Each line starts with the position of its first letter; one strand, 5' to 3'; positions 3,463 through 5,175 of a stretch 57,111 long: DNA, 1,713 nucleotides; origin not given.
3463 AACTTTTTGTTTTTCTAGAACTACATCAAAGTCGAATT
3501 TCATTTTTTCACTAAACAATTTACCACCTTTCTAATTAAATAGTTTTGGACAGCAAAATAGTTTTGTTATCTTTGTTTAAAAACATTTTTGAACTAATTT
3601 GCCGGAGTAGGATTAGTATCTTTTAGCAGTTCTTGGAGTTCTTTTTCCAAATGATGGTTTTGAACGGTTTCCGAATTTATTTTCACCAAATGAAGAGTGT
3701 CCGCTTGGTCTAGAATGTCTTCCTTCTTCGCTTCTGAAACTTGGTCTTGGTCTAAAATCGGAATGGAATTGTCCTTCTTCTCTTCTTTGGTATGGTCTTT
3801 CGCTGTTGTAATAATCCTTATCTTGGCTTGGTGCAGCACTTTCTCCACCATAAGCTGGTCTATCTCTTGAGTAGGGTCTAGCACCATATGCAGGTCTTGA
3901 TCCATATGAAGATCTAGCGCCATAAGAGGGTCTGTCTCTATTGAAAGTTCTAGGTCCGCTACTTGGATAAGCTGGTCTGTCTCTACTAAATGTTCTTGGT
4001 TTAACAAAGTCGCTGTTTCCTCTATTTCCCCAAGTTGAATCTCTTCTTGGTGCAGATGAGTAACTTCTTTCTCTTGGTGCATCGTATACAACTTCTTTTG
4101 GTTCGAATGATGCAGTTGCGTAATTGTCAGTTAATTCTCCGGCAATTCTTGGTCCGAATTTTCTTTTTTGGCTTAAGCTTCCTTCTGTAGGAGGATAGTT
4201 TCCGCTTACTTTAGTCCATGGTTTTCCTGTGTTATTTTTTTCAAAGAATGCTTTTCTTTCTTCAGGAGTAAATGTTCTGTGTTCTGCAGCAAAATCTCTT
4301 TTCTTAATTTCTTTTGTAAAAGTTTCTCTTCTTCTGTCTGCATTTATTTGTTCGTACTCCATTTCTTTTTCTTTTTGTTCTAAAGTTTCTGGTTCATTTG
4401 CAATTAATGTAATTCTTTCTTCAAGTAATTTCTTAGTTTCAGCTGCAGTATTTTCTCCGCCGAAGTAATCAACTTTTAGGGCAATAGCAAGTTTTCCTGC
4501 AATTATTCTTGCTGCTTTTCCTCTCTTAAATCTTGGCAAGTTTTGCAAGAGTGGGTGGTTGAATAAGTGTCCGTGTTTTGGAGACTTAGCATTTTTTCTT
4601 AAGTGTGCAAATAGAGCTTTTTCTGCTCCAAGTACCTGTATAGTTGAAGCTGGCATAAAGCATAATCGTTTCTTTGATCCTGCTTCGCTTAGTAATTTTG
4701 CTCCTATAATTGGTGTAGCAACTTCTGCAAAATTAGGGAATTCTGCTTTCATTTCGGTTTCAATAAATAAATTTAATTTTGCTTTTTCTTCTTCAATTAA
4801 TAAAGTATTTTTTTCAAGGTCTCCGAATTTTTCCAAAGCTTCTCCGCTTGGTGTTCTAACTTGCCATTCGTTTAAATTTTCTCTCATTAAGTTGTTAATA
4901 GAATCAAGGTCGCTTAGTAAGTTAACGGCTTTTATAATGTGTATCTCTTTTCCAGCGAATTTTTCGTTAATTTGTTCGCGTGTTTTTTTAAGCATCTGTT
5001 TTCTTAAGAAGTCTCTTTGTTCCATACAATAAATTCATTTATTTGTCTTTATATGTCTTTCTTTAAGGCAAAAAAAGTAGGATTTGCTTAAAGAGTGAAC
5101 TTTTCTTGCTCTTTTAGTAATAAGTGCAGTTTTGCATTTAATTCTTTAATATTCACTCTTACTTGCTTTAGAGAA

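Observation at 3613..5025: Nop5 apparently lacking its fibrillarin-binding N-terminal domain but carrying a 255-aa R/S/P/Y/G-rich tail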

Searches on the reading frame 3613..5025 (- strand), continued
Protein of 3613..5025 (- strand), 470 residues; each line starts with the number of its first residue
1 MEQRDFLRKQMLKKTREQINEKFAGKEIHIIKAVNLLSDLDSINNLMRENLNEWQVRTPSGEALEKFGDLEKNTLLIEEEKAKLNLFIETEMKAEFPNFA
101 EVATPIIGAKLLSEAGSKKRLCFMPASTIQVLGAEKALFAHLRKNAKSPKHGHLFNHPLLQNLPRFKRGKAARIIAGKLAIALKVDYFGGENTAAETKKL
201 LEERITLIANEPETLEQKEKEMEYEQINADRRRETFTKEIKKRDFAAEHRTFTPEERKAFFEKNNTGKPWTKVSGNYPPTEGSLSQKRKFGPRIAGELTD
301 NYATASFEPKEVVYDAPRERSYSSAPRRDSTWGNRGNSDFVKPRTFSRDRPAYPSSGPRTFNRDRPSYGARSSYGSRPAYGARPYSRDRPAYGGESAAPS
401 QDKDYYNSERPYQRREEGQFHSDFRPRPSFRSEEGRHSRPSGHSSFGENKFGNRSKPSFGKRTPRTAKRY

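Call 44: find_encoding_contigs(protein=P0054, flank=6000, max_places=2)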
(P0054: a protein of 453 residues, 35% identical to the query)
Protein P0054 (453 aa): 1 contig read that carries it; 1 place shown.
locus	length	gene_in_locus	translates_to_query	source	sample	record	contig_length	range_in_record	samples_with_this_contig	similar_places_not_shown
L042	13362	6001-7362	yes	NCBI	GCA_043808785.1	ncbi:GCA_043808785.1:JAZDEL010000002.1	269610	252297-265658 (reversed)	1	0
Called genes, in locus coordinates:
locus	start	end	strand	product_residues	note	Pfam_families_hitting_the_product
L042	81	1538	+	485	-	PF01841:Transglut_core, PF04473:DUF553 (weak)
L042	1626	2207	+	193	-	-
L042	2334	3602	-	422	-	-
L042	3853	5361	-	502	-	PF00587:tRNA-synt_2b, PF03129:HGTP_anticodon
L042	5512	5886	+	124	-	-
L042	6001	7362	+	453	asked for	PF01798:Nop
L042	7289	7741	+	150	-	-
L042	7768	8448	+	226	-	PF01269:Fibrillarin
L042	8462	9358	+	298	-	PF00288:GHMP_kinases_N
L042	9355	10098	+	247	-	PF02006:PPS_PS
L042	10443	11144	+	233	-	PF01381:HTH_3, PF12844:HTH_19 (faint), PF13560:HTH_31 (weak)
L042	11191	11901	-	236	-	PF04981:NMD3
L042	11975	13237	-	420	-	PF00753:Lactamase_B (weak), PF23023:Anti-Pycsar_Apyc1, PF12706:Lactamase_B_2 (weak), PF16661:Lactamase_B_6 (weak), PF10996:Beta-Casp, PF07521:RMMBL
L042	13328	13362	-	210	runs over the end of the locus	PF24367:DUF7523 (weak), PF13840:ACT_7, PF22468:ACT_9 (weak)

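Call 45: search_protein_families(library=pfam, proteins=[L042:5512-5886:+, L042:7289-7741:+, L042:6001-7362:+, L038:6001-6825:+, L038:7547-8101:+], max_evalue=1)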
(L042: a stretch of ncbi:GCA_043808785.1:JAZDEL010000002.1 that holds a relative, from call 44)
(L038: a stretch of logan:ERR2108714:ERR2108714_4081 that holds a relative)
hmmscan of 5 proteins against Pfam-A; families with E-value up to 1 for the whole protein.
L042:5512-5886:+ (124 aa): 0 families

L042:7289-7741:+ (150 aa): 0 families

L042:6001-7362:+ (453 aa): 1 family
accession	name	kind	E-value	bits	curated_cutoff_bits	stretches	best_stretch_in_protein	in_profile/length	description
PF01798.23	Nop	-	5.3e-61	206.4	25.4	1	36-264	1-224/228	snoRNA binding domain, fibrillarin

L038:6001-6825:+ (274 aa): 3 families
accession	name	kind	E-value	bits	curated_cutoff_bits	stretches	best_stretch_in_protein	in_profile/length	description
PF01798.23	Nop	-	7.7e-67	225.5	25.4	1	39-268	2-227/228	snoRNA binding domain, fibrillarin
PF10146.14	zf-C4H2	-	0.0091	17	34.5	1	83-228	59-207/240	Zinc finger-containing protein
PF21046.2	Rad26-like_C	-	0.028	14.6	27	1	127-161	18-52/65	Rad26-like, C-terminal domain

L038:7547-8101:+ (184 aa): 3 families
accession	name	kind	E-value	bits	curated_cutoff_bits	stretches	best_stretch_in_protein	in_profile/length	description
PF13239.11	2TM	-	0.00099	19.6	24.8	1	2-49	10-56/79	2TM domain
PF01148.25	CTP_transf_1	-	0.16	12.2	24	1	29-149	103-193/264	Cytidylyltransferase family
PF08221.17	HTH_9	-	0.19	12.3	23.4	0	99-119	5-25/62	RNA polymerase III subunit RPC82 helix-turn-helix domain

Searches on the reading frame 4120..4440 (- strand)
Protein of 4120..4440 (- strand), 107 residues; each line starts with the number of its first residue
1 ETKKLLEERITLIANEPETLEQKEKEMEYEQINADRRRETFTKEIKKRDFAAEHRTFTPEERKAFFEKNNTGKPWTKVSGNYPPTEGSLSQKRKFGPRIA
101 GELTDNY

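Call 41: search_solved_structures(query=window:4120-4440:-, max_evalue=10, show_alignments=5)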
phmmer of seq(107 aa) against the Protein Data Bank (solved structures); distinct sequences matched with E-value up to 10: 2.
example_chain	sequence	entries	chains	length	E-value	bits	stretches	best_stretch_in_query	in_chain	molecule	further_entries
1q3t_A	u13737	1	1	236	0.64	13.8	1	7-61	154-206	Cytidylate kinase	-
10lm_b2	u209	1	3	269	0.98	13.2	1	47-78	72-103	LEPBI_I0662 protein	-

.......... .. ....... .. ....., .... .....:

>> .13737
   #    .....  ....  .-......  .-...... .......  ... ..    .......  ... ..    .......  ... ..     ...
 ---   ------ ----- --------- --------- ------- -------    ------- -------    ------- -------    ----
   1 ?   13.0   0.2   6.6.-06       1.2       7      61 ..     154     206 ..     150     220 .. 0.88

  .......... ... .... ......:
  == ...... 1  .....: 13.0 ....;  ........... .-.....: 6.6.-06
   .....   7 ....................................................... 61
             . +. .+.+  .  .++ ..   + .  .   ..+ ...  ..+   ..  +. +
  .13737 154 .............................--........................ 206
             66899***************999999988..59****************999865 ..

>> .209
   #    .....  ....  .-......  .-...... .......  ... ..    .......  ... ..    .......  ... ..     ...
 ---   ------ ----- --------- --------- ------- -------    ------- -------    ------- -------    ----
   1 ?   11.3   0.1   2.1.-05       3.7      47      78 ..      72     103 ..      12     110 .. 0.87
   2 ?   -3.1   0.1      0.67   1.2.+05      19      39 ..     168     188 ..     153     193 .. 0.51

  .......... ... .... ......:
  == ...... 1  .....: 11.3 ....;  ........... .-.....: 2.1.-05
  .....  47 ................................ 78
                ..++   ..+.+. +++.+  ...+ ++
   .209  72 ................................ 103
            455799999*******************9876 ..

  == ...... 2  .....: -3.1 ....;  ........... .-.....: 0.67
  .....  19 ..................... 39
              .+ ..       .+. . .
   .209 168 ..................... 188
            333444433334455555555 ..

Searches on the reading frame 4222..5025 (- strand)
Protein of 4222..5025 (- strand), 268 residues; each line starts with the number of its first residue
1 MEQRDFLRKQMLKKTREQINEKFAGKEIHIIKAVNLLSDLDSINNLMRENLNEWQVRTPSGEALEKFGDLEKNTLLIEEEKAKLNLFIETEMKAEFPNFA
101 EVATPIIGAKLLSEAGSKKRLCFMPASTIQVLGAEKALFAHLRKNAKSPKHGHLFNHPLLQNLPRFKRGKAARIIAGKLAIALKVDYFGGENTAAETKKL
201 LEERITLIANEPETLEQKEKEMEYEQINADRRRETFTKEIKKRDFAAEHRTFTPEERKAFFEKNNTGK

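Call 11: find_related_loci(query=window:4291-5025:-, collection=genome_contigs, flank=6000)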
Query window:4291-5025:- (245 aa) in genome_contigs; peptide patterns used: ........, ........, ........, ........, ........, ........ (x = any residue, [..] = any of these).
133 stretches matched a pattern; 31 encode a relative of the query (tblastn E <= 1e-3); 31 distinct loci.
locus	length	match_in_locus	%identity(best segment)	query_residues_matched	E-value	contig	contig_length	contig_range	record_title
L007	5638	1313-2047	87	1-245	9e-144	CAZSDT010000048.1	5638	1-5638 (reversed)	MAG TPA_asm: uncultured archaeon isolate SRP263991_co4_519 genome assembly, contig: NODE_23887_length_5638_cov_4.562780,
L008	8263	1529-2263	78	1-245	6e-127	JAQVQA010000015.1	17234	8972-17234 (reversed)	MAG: Candidatus ainarchaeum sp. isolate STF1_216 NODE_8623_length_17234_cov_19.973286_Sandtown_F1, whole genome shotgun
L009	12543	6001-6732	78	1-244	1e-122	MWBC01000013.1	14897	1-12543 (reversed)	MAG: archaeon ADurb.Bin336 isolate ADurb.Bin336 BWY55_contig000013, whole genome shotgun sequence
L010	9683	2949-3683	73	1-245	2e-119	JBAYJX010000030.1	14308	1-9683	MAG: archaeon isolate SO_2016_GW1_66 scaffold07372_OW334_2016, whole genome shotgun sequence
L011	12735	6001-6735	72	1-245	2e-118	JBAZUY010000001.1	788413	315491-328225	MAG: archaeon isolate SO_2017_GW1_24 NODE_43_length_788413_cov_2.329335_OW334_2017, whole genome shotgun sequence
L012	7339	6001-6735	72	1-245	7e-116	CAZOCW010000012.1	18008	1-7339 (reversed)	MAG TPA_asm: uncultured archaeon isolate SRP272421_co2_118 genome assembly, contig: NODE_9365_length_18008_cov_4.512449,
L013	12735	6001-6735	69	1-245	4e-114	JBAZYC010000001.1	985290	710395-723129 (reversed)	MAG: archaeon isolate SO_2017_GW1_71 NODE_17_length_985290_cov_1.729804_OW334_2017, whole genome shotgun sequence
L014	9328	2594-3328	73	1-245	2e-113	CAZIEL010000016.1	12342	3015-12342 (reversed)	MAG TPA_asm: uncultured archaeon isolate SRP098346_co1_442 genome assembly, contig: NODE_6186_length_12342_cov_10.116465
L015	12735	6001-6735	70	1-245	5e-112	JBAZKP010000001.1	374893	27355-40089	MAG: archaeon isolate SO_2017_LW4_146 scaffold_74_c1_LW137-91_2017, whole genome shotgun sequence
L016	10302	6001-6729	66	1-239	8e-102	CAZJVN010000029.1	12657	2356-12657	MAG TPA_asm: uncultured archaeon isolate SRP263991_co4_116 genome assembly, contig: NODE_7646_length_12657_cov_8.167751,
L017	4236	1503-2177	70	15-239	6e-102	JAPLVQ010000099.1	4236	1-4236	MAG: Candidatus Iainarchaeum archaeon isolate LacPavin_0419_WC90_MAG_36_6 LacPavin_0419_WC90_scaffold_518447, whole geno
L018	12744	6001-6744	66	1-243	3e-101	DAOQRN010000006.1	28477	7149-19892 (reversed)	MAG TPA_asm: archaeon isolate AMR_MDS_1191 NODE_1008_length_28477_cov_8.580114, whole genome shotgun sequence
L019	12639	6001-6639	73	1-213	1e-100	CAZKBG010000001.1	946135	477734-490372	MAG TPA_asm: uncultured archaeon isolate binchicken_co115_172 genome assembly, contig: NODE_1_length_946135_cov_25.42479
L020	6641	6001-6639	71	1-213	1e-99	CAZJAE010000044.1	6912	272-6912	MAG TPA_asm: uncultured archaeon isolate binchicken_co115_24 genome assembly, contig: NODE_15769_length_6912_cov_3.71168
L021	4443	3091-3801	65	1-237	1e-98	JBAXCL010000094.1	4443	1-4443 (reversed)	MAG: archaeon isolate ELA192 MAG192_94, whole genome shotgun sequence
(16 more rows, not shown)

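Call 58: search_protein_representatives(protein=window:4222-5025:-)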
Query: 268 residues. Proteins with E-value up to 0.001 (for the whole library): 2563; up to 1e-10: 1561; up to 1e-30: 100. The best 150 are listed.
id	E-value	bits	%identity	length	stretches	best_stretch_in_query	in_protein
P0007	1.8e-147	506.0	89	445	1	1-268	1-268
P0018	7.5e-105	366.5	71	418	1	1-258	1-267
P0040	4.0e-80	285.5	64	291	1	3-213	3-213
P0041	7.1e-76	271.6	66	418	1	49-265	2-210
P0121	2.5e-65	237.1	57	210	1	3-205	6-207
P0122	1.8e-59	217.9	73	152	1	1-146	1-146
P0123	3.5e-51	190.8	47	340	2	64-221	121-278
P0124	2.0e-49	185.0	45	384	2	71-247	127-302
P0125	2.3e-49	184.8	47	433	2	58-208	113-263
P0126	2.8e-49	184.6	46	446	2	64-228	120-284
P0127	5.1e-49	183.7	44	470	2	64-255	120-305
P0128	5.3e-48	180.4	39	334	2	39-265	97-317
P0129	5.9e-48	180.2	48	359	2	62-220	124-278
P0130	4.2e-47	177.4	43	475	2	64-265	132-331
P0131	2.1e-46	175.1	41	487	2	70-233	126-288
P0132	1.3e-45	172.6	45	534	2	59-213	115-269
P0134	4.1e-43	164.3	42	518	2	62-258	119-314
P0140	5.9e-41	157.3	41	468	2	66-191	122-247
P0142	8.2e-40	153.5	44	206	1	7-205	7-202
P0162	1.1e-34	136.7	41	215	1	5-208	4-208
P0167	1.5e-33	133.1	38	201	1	8-205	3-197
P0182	2.2e-32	129.2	39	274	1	26-204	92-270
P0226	2.4e-30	122.5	37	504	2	66-242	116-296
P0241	5.1e-30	121.5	41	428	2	83-215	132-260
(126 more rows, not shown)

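Call 60: list_cluster_members(proteins=[P0123, P0126, P0132, P0134, P0140, P0142, P0162, P0167, P0226, P0241])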
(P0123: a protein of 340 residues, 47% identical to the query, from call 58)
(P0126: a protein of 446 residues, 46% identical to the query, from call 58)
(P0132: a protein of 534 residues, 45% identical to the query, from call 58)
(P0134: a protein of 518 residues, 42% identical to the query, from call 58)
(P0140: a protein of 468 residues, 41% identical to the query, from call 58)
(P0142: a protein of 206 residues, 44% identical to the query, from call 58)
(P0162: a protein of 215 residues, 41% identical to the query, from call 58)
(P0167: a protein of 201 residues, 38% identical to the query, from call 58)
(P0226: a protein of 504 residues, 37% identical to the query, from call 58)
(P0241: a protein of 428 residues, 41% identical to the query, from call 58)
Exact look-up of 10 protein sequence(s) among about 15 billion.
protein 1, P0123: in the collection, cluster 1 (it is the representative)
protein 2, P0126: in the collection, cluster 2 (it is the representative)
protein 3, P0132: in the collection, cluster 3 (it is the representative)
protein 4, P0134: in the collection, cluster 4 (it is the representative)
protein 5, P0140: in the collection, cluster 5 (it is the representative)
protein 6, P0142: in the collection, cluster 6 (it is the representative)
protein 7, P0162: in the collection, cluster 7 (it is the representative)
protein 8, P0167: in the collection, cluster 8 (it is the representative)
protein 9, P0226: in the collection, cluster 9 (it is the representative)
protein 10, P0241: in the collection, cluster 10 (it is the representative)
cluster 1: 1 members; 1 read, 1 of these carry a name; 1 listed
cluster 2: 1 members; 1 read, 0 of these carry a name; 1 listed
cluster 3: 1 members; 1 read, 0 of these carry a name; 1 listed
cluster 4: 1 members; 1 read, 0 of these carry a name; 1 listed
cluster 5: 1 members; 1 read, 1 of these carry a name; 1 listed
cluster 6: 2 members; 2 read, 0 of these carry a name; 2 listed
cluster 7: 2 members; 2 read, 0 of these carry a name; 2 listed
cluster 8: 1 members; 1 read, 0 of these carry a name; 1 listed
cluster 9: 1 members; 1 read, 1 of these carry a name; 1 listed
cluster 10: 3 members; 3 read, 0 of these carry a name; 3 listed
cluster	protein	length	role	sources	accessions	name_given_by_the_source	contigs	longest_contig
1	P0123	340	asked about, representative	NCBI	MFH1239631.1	MAG: NOP5/NOP56 family protein [Candidatus Diapherotrites archaeon]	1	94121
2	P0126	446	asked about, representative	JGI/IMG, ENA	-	-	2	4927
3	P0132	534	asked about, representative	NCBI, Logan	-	-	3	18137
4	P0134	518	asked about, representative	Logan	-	-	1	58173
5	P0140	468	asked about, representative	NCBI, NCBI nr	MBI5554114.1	MAG: hypothetical protein HY917_05245 [Candidatus Diapherotrites archaeon] | hypothetical protein [Candidatus Diapherotrites archaeon]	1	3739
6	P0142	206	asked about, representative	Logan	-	-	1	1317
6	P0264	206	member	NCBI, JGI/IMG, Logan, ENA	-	-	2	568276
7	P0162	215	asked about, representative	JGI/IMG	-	-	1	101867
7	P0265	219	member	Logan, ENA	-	-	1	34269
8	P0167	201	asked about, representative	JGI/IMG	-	-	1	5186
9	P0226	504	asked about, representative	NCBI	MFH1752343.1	MAG: NOP5/NOP56 family protein [archaeon]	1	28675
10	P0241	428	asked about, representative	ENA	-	-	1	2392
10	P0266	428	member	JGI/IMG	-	-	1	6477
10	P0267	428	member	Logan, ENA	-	-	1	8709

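Call 63: search_solved_structures(query=P0182, max_evalue=1e-20, show_alignments=2)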
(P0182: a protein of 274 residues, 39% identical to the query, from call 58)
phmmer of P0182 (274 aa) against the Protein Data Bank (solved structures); distinct sequences matched with E-value up to 1e-20: 21.
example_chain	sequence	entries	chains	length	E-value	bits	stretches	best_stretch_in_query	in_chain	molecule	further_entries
3id5_A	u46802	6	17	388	4.6e-43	150.6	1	127-272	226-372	Pre mRNA splicing protein | C/D box methylation guide ribonucleoprotein complex aNOP56 subunit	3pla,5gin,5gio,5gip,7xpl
5jpq_S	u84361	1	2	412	5.8e-43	150.3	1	127-272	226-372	Pre mRNA splicing protein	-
3icx_A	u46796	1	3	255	5.6e-42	147.1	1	127-272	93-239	Pre mRNA splicing protein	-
4by9_C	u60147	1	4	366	3.2e-41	144.6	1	130-270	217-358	NOP5/NOP56 RELATED PROTEIN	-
3nmu_A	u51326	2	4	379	3.8e-41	144.3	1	130-270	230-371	NOP5/NOP56 related protein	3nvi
2nnw_A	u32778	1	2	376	3.8e-41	144.3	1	130-270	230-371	NOP5/NOP56 related protein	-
3nvk_A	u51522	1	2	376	4.4e-41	144.1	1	130-269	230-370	NOP5/NOP56 related protein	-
3nvm_A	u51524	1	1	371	2.6e-37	131.8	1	133-270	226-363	NOP5/NOP56 related protein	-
3gqu_A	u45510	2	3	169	2.3e-34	122.1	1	149-271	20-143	NOP5P PROTEIN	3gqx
1nt2_B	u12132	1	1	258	7.3e-34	120.5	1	83-256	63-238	conserved hypothetical protein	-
7suk_SA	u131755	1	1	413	1.6e-28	103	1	147-267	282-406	Nucleolar protein 56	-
7mq8_SA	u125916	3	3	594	7.2e-28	100.8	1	134-256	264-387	Nucleolar protein 56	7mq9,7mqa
5wyj_3D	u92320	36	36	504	9.7e-26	93.9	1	146-267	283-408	Nucleolar protein 56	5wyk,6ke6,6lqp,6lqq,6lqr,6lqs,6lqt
5wlc_SA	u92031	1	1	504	1.1e-25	93.7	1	147-267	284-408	Nop56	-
6nd4_a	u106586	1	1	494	1.2e-25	93.6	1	147-267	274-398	Nop56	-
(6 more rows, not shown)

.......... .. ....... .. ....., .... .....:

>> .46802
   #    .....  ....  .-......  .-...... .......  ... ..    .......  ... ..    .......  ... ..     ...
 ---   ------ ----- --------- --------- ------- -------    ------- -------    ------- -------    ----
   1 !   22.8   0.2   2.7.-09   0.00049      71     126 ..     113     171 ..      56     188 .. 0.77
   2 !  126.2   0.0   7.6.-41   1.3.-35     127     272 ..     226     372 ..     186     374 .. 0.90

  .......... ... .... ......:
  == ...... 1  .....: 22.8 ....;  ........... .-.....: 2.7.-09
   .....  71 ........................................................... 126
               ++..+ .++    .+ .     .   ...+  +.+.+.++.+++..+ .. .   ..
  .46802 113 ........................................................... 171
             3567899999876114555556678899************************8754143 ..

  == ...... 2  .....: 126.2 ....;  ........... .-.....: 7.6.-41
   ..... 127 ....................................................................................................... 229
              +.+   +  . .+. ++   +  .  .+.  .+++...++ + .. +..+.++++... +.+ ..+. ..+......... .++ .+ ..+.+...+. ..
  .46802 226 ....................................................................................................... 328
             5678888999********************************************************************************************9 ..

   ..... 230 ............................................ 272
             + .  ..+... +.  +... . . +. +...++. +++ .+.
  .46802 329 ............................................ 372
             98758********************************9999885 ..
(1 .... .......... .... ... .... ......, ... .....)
